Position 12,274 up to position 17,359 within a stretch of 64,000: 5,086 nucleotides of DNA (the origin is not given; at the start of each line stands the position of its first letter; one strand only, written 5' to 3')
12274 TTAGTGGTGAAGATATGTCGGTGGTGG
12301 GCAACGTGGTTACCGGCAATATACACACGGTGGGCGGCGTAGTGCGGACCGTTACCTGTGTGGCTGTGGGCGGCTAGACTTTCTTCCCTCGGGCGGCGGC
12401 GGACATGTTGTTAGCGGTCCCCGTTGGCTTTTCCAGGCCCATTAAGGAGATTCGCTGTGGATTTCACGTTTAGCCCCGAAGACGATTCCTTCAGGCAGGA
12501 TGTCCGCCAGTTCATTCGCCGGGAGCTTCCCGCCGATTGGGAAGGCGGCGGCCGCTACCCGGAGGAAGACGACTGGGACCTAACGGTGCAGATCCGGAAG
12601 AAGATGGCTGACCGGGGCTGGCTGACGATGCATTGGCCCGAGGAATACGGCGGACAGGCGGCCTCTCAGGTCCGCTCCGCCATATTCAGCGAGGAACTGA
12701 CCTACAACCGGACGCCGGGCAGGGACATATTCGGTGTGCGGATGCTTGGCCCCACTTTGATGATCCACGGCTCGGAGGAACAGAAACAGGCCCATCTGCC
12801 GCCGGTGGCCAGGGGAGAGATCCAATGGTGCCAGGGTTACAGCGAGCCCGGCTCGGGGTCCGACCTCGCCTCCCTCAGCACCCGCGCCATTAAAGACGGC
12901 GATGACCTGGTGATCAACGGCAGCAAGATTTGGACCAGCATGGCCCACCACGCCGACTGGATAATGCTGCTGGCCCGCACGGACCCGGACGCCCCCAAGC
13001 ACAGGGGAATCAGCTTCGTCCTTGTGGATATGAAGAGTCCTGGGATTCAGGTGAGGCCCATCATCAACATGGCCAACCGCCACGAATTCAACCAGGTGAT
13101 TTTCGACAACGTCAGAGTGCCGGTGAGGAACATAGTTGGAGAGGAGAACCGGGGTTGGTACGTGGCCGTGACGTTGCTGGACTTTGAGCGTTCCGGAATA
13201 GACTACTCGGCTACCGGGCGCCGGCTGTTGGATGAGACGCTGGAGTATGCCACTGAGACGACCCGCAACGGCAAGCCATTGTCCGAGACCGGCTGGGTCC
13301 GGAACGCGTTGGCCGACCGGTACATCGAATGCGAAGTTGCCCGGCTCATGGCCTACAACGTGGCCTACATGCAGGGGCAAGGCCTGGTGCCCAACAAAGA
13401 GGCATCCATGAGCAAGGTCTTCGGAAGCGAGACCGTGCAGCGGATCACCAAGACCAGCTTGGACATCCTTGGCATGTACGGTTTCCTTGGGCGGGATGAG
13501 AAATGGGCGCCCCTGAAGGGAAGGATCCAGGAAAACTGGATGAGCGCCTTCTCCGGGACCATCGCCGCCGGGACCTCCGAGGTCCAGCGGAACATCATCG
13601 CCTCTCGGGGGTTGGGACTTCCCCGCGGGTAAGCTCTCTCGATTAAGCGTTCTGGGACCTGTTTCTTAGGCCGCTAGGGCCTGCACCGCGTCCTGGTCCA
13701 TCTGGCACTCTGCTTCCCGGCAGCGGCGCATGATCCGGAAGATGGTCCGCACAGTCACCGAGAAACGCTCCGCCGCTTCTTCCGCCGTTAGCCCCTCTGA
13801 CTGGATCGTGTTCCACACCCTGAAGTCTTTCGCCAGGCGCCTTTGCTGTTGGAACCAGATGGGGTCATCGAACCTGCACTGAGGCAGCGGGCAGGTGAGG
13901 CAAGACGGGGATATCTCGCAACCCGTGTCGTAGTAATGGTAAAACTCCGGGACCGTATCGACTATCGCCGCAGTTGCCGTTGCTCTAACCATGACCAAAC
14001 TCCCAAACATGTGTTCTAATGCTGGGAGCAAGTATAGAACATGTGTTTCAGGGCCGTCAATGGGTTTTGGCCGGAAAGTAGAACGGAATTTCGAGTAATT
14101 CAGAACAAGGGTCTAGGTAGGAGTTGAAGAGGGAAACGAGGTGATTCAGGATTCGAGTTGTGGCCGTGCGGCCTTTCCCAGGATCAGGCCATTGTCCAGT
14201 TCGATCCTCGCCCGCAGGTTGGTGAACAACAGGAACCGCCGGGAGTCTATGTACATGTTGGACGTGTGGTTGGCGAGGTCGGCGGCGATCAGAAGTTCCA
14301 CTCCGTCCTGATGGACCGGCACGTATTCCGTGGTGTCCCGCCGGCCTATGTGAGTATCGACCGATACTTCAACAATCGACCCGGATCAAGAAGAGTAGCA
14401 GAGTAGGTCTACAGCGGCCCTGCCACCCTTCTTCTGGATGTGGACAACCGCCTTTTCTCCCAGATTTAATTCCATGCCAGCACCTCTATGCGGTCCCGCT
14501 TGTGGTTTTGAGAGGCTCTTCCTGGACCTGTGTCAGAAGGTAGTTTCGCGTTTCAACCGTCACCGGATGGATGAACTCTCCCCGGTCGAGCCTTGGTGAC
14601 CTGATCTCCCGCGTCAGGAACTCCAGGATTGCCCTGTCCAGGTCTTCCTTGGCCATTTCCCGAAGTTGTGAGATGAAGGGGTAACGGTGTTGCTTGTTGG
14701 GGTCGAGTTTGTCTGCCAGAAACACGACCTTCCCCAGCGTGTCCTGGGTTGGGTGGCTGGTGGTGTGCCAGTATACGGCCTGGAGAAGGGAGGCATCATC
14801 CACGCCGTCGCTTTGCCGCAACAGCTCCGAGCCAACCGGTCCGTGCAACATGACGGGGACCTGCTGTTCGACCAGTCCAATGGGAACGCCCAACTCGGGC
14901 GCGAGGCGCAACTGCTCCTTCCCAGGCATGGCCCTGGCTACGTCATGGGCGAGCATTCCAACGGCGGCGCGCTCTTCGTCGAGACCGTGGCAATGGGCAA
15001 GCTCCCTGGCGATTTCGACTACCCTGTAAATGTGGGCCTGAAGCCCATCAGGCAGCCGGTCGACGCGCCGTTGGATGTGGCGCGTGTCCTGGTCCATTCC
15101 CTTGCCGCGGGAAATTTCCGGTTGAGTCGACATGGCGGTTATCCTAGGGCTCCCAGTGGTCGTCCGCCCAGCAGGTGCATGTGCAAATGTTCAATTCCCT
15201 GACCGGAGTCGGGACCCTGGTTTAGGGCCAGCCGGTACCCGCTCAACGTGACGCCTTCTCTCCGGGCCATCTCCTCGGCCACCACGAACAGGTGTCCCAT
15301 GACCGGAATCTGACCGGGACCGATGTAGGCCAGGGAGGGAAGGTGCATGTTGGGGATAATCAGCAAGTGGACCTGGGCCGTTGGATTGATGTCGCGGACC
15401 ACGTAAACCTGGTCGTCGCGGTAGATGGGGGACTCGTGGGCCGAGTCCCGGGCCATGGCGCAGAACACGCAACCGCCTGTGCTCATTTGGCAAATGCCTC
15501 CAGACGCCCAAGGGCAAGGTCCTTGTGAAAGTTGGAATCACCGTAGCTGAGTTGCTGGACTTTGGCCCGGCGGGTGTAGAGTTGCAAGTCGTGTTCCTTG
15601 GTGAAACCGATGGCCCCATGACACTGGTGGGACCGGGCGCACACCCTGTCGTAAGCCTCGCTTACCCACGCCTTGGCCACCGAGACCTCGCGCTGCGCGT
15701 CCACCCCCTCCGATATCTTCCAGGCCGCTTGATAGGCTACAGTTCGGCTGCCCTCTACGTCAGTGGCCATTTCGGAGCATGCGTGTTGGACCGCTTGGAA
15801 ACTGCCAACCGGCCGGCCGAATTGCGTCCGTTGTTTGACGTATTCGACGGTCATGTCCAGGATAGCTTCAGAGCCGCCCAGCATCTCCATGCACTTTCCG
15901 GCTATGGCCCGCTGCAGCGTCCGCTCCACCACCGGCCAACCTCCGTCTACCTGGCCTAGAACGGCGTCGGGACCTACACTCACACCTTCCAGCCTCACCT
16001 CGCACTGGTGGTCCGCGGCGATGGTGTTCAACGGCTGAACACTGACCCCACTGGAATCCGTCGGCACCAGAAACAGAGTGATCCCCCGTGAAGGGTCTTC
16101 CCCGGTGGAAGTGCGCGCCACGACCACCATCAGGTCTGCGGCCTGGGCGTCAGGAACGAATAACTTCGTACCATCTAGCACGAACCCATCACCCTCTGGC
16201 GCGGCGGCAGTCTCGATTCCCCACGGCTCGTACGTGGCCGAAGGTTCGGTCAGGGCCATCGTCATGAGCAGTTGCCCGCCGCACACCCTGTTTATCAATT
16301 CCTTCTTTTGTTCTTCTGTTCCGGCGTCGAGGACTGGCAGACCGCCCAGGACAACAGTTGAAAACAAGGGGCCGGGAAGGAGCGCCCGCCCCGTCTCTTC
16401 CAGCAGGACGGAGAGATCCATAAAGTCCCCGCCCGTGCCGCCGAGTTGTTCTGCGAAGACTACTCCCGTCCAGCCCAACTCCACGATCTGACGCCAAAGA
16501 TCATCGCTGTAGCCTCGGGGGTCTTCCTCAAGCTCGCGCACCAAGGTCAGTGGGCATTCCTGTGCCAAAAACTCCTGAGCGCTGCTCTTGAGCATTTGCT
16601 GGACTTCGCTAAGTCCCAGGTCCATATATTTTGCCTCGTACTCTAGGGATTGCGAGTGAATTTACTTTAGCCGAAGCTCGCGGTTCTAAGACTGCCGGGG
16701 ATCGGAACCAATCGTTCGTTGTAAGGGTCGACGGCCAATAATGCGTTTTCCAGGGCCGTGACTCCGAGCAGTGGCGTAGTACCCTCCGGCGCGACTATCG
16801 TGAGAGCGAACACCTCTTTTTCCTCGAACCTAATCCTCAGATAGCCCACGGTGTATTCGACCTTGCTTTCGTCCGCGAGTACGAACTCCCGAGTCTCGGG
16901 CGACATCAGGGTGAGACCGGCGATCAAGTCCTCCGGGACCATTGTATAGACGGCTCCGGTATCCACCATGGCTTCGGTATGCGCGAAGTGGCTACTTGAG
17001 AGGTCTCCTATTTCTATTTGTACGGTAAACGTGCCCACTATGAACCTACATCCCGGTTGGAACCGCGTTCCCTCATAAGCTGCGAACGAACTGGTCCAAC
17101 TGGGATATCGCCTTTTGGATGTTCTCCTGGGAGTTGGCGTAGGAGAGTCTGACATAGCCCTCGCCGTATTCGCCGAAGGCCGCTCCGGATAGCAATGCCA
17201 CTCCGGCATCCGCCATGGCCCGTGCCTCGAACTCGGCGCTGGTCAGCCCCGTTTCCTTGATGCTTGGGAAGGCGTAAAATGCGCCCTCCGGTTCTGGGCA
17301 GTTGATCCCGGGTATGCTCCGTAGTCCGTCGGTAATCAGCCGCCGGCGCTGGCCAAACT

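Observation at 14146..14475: Unannotated selenoprotein candidate: in-frame UGA followed by a GGUC-loop hairpin in a HesB/IscA-like small gene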

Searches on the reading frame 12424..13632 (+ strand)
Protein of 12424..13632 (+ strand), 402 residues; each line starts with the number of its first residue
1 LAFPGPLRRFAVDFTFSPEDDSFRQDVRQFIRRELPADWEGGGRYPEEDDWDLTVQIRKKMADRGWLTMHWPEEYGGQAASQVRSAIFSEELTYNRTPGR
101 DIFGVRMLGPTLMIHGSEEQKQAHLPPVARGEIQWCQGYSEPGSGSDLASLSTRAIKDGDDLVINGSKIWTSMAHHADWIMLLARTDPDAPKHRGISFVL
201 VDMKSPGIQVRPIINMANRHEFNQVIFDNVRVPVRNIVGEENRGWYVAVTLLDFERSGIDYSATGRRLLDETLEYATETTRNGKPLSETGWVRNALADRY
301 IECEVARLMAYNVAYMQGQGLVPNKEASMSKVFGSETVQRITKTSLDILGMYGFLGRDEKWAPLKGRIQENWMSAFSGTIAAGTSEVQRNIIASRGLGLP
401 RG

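Call 68: search_protein_families(library=ncbifam, proteins=[window:12424-13632:+], max_evalue=0.001)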
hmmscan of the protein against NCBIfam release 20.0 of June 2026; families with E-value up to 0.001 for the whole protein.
window:12424-13632:+ (402 aa): 20 families
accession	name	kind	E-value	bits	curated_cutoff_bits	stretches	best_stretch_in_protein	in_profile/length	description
TIGR03204.1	pimC_large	equivalog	2.6e-86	290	623.85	1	13-399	1-395/395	pimeloyl-CoA dehydrogenase large subunit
NF042972.1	AcrlCoAredClosAcrC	equivalog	8.9e-58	195.8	640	1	13-395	2-375/378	acryloyl-CoA reductase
NF045552.1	GlutCoADH_Des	equivalog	1.7e-42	146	470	1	13-355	2-346/387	glutaryl-CoA dehydrogenase Acd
NF043006.1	CyhCrbnylCoADH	equivalog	8.1e-42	143.5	650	1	54-355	37-342/380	cyclohexane-1-carbonyl-CoA dehydrogenase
TIGR03207.1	cyc_hxne_CoA_dh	equivalog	1.6e-39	135.7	575.35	1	54-393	34-368/372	cyclohexanecarboxyl-CoA dehydrogenase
NF008997.0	PRK12341.1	equivalog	3.7e-38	131.6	537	1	13-389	2-369/382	acyl-CoA dehydrogenase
NF053553.1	prodigi_MBC_PigA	equivalog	7.9e-37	127.3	500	1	13-399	2-381/381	prodigiosin MBC biosynthesis dehydrogenase PigA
NF045652.1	ProlPCPDhRedW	equivalog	2.6e-36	125.3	650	1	19-399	3-375/376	L-prolyl-[peptidyl-carrier protein] dehydrogenase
NF042439.1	SulpropCoADesulf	equivalog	9.2e-35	120.1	600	1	56-398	28-372/379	3-sulfinopropanoyl-CoA desulfinase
NF058590.1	AcCoDHFadEBacil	equivalog_domain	1.9e-34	119.2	600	1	16-316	21-319/586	acyl-CoA dehydrogenase FadE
NF002885.1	PRK03354.1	equivalog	3.4e-33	115.2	540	1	13-356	2-341/378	crotonobetainyl-CoA dehydrogenase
NF052270.1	Staph_DH_FadE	equivalog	1.1e-23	83.7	600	1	111-353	116-358/400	acyl-CoA dehydrogenase FadE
TIGR03203.1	pimD_small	equivalog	6.1e-18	65.1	652.7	1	16-312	4-298/378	pimeloyl-CoA dehydrogenase small subunit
NF007000.1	PRK09463.1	subfamily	7e-13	47.8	600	1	49-351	70-395/726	acyl-CoA dehydrogenase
NF009586.0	PRK13026.1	subfamily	2.6e-11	42.5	608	1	50-348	106-427/777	acyl-CoA dehydrogenase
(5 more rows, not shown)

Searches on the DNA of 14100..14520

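Call 76: search_rna_families(source=window, start=14100, end=14520, threshold=evalue, max_evalue=10)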
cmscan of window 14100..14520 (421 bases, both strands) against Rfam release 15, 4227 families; matches with E-value up to 10: 2.
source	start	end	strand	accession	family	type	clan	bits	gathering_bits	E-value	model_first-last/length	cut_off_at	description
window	14386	14435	-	RF01939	mir-761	Gene; miRNA;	-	29.7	82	0.00035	1-65/65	no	mir-761 microRNA precursor family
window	14245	14327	+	RF02369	h2cR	Gene; sRNA;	-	13.8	70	7.2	1-137/137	no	h2cR sRNA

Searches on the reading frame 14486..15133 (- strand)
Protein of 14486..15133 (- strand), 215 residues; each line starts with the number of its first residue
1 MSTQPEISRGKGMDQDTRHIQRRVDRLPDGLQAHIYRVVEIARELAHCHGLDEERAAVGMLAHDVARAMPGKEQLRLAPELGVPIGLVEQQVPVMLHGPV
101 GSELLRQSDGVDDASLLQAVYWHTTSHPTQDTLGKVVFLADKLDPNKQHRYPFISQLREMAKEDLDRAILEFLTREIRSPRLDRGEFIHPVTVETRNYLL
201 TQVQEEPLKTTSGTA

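Call 68: search_protein_families(library=ncbifam, proteins=[window:14486-15133:-], max_evalue=0.001)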
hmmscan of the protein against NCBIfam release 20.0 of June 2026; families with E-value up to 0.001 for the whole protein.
window:14486-15133:- (215 aa): 2 families
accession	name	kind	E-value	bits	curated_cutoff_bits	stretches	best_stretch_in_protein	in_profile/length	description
TIGR00488.1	TIGR00488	equivalog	2.3e-30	105.7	70.15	1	33-198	11-173/173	bis(5'-nucleosyl)-tetraphosphatase (symmetrical) YqeK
NF005519.0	PRK07152.1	equivalog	2e-23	82.9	315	1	32-186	198-346/361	nicotinate-nucleotide adenylyltransferase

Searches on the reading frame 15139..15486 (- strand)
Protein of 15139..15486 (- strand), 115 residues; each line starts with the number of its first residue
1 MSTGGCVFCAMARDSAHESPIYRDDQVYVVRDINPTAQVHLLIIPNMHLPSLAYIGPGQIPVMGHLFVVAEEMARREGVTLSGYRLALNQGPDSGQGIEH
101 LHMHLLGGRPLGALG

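Call 68: search_protein_families(library=ncbifam, proteins=[window:15139-15486:-], max_evalue=0.001)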
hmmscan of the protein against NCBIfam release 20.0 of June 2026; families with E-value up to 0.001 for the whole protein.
window:15139-15486:- (115 aa): 2 families
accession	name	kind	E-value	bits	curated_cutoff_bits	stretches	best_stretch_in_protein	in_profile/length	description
NF007965.0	PRK10687.1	equivalog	6.2e-25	87.6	206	1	7-114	6-113/119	purine nucleoside phosphoramidase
NF045834.1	M_plasma_HinT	exception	4.2e-11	43.6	130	1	18-106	12-99/102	histidine triad protein HinT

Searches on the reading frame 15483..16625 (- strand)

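Call 68: search_protein_families(library=ncbifam, proteins=[window:15483-16625:-], max_evalue=0.001)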
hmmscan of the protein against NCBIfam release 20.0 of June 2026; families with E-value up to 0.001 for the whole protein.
window:15483-16625:- (380 aa): 20 families
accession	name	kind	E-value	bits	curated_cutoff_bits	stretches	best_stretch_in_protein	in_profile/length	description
TIGR03203.1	pimD_small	equivalog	1.3e-62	212.1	652.7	1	2-368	1-369/378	pimeloyl-CoA dehydrogenase small subunit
NF042972.1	AcrlCoAredClosAcrC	equivalog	1.2e-55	188.7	640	1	1-368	1-369/378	acryloyl-CoA reductase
NF008997.0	PRK12341.1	equivalog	1.1e-49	169.5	537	1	1-363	1-364/382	acyl-CoA dehydrogenase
NF045552.1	GlutCoADH_Des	equivalog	5e-49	167.5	470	1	1-369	1-373/387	glutaryl-CoA dehydrogenase Acd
NF045652.1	ProlPCPDhRedW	equivalog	6.3e-48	163.5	650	1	42-345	35-344/376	L-prolyl-[peptidyl-carrier protein] dehydrogenase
NF053553.1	prodigi_MBC_PigA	equivalog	2e-45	155.6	500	1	1-347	1-351/381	prodigiosin MBC biosynthesis dehydrogenase PigA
NF050027.1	acylCoADhIpdE2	equivalog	1.4e-40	139.7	450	2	246-361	186-296/311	acyl-CoA dehydrogenase IpdE2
NF002885.1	PRK03354.1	equivalog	9e-39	133.6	540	1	1-366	1-364/378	crotonobetainyl-CoA dehydrogenase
TIGR03207.1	cyc_hxne_CoA_dh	equivalog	1.4e-38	132.6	575.35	1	6-363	2-357/372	cyclohexanecarboxyl-CoA dehydrogenase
NF058590.1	AcCoDHFadEBacil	equivalog_domain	2.3e-37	128.8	600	1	5-358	21-393/586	acyl-CoA dehydrogenase FadE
NF043006.1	CyhCrbnylCoADH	equivalog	8.9e-36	123.7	650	1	46-364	43-364/380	cyclohexane-1-carbonyl-CoA dehydrogenase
NF042439.1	SulpropCoADesulf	equivalog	3.7e-35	121.4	600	1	37-365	23-360/379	3-sulfinopropanoyl-CoA desulfinase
NF052270.1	Staph_DH_FadE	equivalog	4.3e-26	91.6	600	1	97-351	116-369/400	acyl-CoA dehydrogenase FadE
TIGR03204.1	pimC_large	equivalog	4.3e-21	75.2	623.85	1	2-236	1-239/395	pimeloyl-CoA dehydrogenase large subunit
NF049984.1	Rv1679_FadE16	equivalog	1.7e-12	47.3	600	1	49-355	35-345/371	Rv1679 family acyl-CoA dehydrogenase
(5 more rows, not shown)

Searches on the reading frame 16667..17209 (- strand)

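Call 68: search_protein_families(library=ncbifam, proteins=[window:16667-17209:-], max_evalue=0.001)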
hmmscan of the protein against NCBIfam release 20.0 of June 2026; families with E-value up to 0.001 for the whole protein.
window:16667-17209:- (180 aa): 1 family
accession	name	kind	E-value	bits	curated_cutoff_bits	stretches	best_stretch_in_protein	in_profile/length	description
TIGR03698.1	clan_AA_DTGF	subfamily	1.4e-15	57.5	57.35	1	62-166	1-106/107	clan AA aspartic protease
